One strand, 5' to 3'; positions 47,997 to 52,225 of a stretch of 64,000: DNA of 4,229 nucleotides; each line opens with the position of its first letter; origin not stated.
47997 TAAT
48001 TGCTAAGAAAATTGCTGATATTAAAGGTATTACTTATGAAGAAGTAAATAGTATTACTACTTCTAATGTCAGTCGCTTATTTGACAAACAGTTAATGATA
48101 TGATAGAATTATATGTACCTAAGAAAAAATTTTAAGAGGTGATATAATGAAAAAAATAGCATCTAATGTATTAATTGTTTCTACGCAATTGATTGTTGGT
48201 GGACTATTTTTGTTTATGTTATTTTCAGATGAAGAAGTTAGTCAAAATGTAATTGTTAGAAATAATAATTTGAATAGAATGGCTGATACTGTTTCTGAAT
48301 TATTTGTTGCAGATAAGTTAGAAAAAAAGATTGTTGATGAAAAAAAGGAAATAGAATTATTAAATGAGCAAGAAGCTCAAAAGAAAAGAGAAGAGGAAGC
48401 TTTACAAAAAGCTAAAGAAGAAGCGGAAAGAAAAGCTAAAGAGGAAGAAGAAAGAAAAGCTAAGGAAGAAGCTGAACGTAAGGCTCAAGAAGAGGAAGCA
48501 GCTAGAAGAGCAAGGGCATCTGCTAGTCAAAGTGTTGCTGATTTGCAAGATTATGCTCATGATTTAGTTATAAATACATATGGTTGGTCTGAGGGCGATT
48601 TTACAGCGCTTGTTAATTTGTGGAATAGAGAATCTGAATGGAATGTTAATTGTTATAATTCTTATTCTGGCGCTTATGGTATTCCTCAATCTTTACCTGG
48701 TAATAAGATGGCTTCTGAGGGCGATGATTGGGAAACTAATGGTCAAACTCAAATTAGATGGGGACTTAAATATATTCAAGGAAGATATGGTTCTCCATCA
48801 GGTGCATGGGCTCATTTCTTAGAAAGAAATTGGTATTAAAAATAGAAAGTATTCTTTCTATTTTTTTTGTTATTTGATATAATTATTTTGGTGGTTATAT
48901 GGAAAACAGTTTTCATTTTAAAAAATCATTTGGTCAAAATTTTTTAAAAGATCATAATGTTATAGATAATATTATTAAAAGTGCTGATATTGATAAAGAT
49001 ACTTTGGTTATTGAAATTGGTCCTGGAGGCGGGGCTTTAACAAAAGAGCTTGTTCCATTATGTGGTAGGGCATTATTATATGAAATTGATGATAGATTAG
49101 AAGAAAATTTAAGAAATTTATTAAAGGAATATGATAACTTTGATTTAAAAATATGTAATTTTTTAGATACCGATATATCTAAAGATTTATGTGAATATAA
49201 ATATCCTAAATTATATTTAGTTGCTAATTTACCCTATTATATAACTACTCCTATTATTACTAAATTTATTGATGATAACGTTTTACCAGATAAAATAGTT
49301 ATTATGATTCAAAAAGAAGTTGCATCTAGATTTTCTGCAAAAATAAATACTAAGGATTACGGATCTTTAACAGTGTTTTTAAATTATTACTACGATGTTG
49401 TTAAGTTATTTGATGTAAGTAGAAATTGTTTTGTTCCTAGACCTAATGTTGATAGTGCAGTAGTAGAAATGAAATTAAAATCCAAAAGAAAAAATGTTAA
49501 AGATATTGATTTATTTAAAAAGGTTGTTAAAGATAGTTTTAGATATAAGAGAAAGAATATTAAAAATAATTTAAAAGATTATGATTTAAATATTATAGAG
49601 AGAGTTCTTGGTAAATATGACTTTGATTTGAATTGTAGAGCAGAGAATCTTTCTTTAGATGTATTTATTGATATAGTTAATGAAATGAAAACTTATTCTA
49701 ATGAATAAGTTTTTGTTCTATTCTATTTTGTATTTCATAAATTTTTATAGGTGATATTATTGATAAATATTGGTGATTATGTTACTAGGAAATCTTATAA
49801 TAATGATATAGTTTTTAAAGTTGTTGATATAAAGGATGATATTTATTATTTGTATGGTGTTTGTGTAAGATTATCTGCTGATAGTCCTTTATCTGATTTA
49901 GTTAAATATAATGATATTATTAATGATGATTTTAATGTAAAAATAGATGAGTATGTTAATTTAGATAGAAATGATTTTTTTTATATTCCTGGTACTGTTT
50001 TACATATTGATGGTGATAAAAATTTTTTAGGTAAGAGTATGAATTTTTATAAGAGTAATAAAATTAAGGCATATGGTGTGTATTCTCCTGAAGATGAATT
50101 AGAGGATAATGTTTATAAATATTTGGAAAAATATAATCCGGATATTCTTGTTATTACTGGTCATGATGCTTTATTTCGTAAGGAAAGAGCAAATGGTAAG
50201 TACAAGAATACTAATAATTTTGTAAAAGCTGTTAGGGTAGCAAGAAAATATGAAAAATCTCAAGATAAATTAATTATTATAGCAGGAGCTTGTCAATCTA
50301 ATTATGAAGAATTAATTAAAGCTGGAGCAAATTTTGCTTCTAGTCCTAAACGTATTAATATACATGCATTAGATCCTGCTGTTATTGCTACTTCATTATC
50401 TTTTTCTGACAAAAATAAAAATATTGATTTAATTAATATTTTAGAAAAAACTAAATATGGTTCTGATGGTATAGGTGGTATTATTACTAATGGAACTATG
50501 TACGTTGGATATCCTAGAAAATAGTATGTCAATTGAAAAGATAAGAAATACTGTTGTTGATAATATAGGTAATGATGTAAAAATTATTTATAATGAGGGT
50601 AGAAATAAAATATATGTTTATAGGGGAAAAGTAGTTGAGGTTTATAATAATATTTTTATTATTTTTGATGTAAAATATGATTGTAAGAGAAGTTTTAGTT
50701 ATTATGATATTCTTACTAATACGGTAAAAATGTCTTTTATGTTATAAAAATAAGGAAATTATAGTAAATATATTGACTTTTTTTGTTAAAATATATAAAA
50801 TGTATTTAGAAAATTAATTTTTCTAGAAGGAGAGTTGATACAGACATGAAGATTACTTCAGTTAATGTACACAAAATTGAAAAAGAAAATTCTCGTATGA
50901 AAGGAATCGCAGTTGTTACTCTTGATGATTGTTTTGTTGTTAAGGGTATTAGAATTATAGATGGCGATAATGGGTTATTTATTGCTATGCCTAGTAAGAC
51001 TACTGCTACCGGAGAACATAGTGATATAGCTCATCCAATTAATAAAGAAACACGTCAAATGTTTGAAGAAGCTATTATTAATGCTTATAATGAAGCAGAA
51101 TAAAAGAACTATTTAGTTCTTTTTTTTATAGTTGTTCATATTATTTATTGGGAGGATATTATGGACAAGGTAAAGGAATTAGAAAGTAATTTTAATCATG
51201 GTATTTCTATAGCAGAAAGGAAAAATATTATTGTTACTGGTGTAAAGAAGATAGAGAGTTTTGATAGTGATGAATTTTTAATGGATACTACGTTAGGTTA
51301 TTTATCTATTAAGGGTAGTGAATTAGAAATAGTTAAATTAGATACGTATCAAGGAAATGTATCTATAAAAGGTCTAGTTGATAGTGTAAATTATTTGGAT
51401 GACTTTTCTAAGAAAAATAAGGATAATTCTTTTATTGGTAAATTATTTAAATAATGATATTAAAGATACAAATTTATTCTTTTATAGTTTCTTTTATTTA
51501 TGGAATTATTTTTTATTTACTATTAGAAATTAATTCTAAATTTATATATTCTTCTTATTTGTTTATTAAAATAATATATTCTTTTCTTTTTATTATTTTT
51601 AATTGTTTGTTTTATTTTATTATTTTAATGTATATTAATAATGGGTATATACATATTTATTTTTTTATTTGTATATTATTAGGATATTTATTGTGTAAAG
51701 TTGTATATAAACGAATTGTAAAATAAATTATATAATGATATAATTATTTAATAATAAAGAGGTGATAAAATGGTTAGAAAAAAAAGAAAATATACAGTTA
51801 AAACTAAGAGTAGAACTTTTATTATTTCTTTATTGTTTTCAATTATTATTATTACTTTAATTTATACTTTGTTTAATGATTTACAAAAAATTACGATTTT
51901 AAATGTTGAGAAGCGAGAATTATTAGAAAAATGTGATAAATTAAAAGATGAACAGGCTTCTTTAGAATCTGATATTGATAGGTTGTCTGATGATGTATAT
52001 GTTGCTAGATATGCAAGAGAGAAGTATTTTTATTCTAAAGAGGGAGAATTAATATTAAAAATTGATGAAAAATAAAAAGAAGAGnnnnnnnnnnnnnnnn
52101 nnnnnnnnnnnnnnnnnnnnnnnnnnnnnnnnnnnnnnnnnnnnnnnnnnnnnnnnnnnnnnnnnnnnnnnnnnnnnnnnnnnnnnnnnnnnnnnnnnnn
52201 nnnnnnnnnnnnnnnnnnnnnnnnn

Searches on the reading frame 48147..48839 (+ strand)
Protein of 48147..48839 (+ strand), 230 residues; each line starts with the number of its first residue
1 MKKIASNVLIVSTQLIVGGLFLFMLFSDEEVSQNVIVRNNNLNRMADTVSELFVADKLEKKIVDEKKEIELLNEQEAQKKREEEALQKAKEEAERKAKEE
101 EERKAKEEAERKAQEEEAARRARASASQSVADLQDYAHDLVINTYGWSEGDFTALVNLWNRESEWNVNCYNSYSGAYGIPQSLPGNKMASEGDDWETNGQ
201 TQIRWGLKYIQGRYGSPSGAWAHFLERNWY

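Call 17: search_protein_families(library=pfam, proteins=[window:48147-48839:+], max_evalue=0.0001)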
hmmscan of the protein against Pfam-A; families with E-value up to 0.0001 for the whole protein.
window:48147-48839:+ (230 aa): 0 families

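Call 25: search_protein_families(library=pfam, proteins=[window:48147-48839:+], max_evalue=0.1)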
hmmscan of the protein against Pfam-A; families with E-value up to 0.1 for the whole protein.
window:48147-48839:+ (230 aa): 9 families
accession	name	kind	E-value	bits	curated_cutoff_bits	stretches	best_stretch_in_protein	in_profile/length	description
PF08597.15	eIF3_subunit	-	0.0063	16.9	28.9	1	51-135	32-120/250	Translation initiation factor eIF3 subunit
PF15745.10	AP1AR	-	0.0091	16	27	1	27-136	26-132/276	AP-1 complex-associated regulatory protein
PF14362.11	DUF4407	-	0.011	15.4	31.3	1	23-137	102-204/297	Domain of unknown function (DUF4407)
PF08158.18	SDA1_HEAT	-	0.03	13.7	26.4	1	72-141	172-241/364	SDA1, HEAT repeat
PF03154.20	Atrophin-1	-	0.039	12.5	29.9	1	78-131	586-641/992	Atrophin-1 family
PF15101.11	TERB2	-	0.06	13.7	27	1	72-145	104-177/207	Telomere-associated protein TERB2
PF02932.22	Neur_chan_memb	-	0.072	13.8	28.1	1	34-130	81-179/233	Neurotransmitter-gated ion-channel transmembrane region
PF13086.12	AAA_11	-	0.083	13.1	27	0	30-122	80-175/257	AAA domain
PF22251.1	PFF1_TM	-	0.084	12.8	32.3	1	73-127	139-196/300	Vacuolar membrane protease, transmembrane domain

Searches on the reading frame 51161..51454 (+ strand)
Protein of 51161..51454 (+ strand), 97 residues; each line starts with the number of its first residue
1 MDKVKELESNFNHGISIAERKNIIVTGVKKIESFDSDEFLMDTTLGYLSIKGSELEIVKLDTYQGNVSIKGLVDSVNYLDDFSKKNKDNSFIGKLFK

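Call 17: search_protein_families(library=pfam, proteins=[window:51161-51454:+], max_evalue=0.0001)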
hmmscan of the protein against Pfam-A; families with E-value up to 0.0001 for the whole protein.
window:51161-51454:+ (97 aa): 1 family
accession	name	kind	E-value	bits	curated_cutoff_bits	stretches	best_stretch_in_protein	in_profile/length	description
PF07873.16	YabP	-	1.5e-17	63.6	27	1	13-78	1-64/64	YabP family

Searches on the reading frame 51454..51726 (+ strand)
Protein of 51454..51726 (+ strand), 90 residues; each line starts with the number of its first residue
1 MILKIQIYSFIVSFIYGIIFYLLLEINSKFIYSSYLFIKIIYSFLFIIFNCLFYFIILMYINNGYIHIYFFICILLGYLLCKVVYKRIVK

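Call 17: search_protein_families(library=pfam, proteins=[window:51454-51726:+], max_evalue=0.0001)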
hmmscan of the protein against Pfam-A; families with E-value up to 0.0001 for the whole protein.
window:51454-51726:+ (90 aa): 1 family
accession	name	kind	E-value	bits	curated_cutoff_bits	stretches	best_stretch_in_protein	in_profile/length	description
PF09578.15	Spore_YabQ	-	2.1e-05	25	27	1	10-84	1-77/79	Spore cortex protein YabQ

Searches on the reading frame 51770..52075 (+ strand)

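Call 17: search_protein_families(library=pfam, proteins=[window:51770-52075:+], max_evalue=0.0001)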
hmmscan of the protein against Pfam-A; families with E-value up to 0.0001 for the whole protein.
window:51770-52075:+ (101 aa): 1 family
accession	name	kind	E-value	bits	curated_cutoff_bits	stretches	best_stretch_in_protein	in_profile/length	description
PF04977.20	DivIC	-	6.7e-15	55.1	28.9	1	25-99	3-78/80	Septum formation initiator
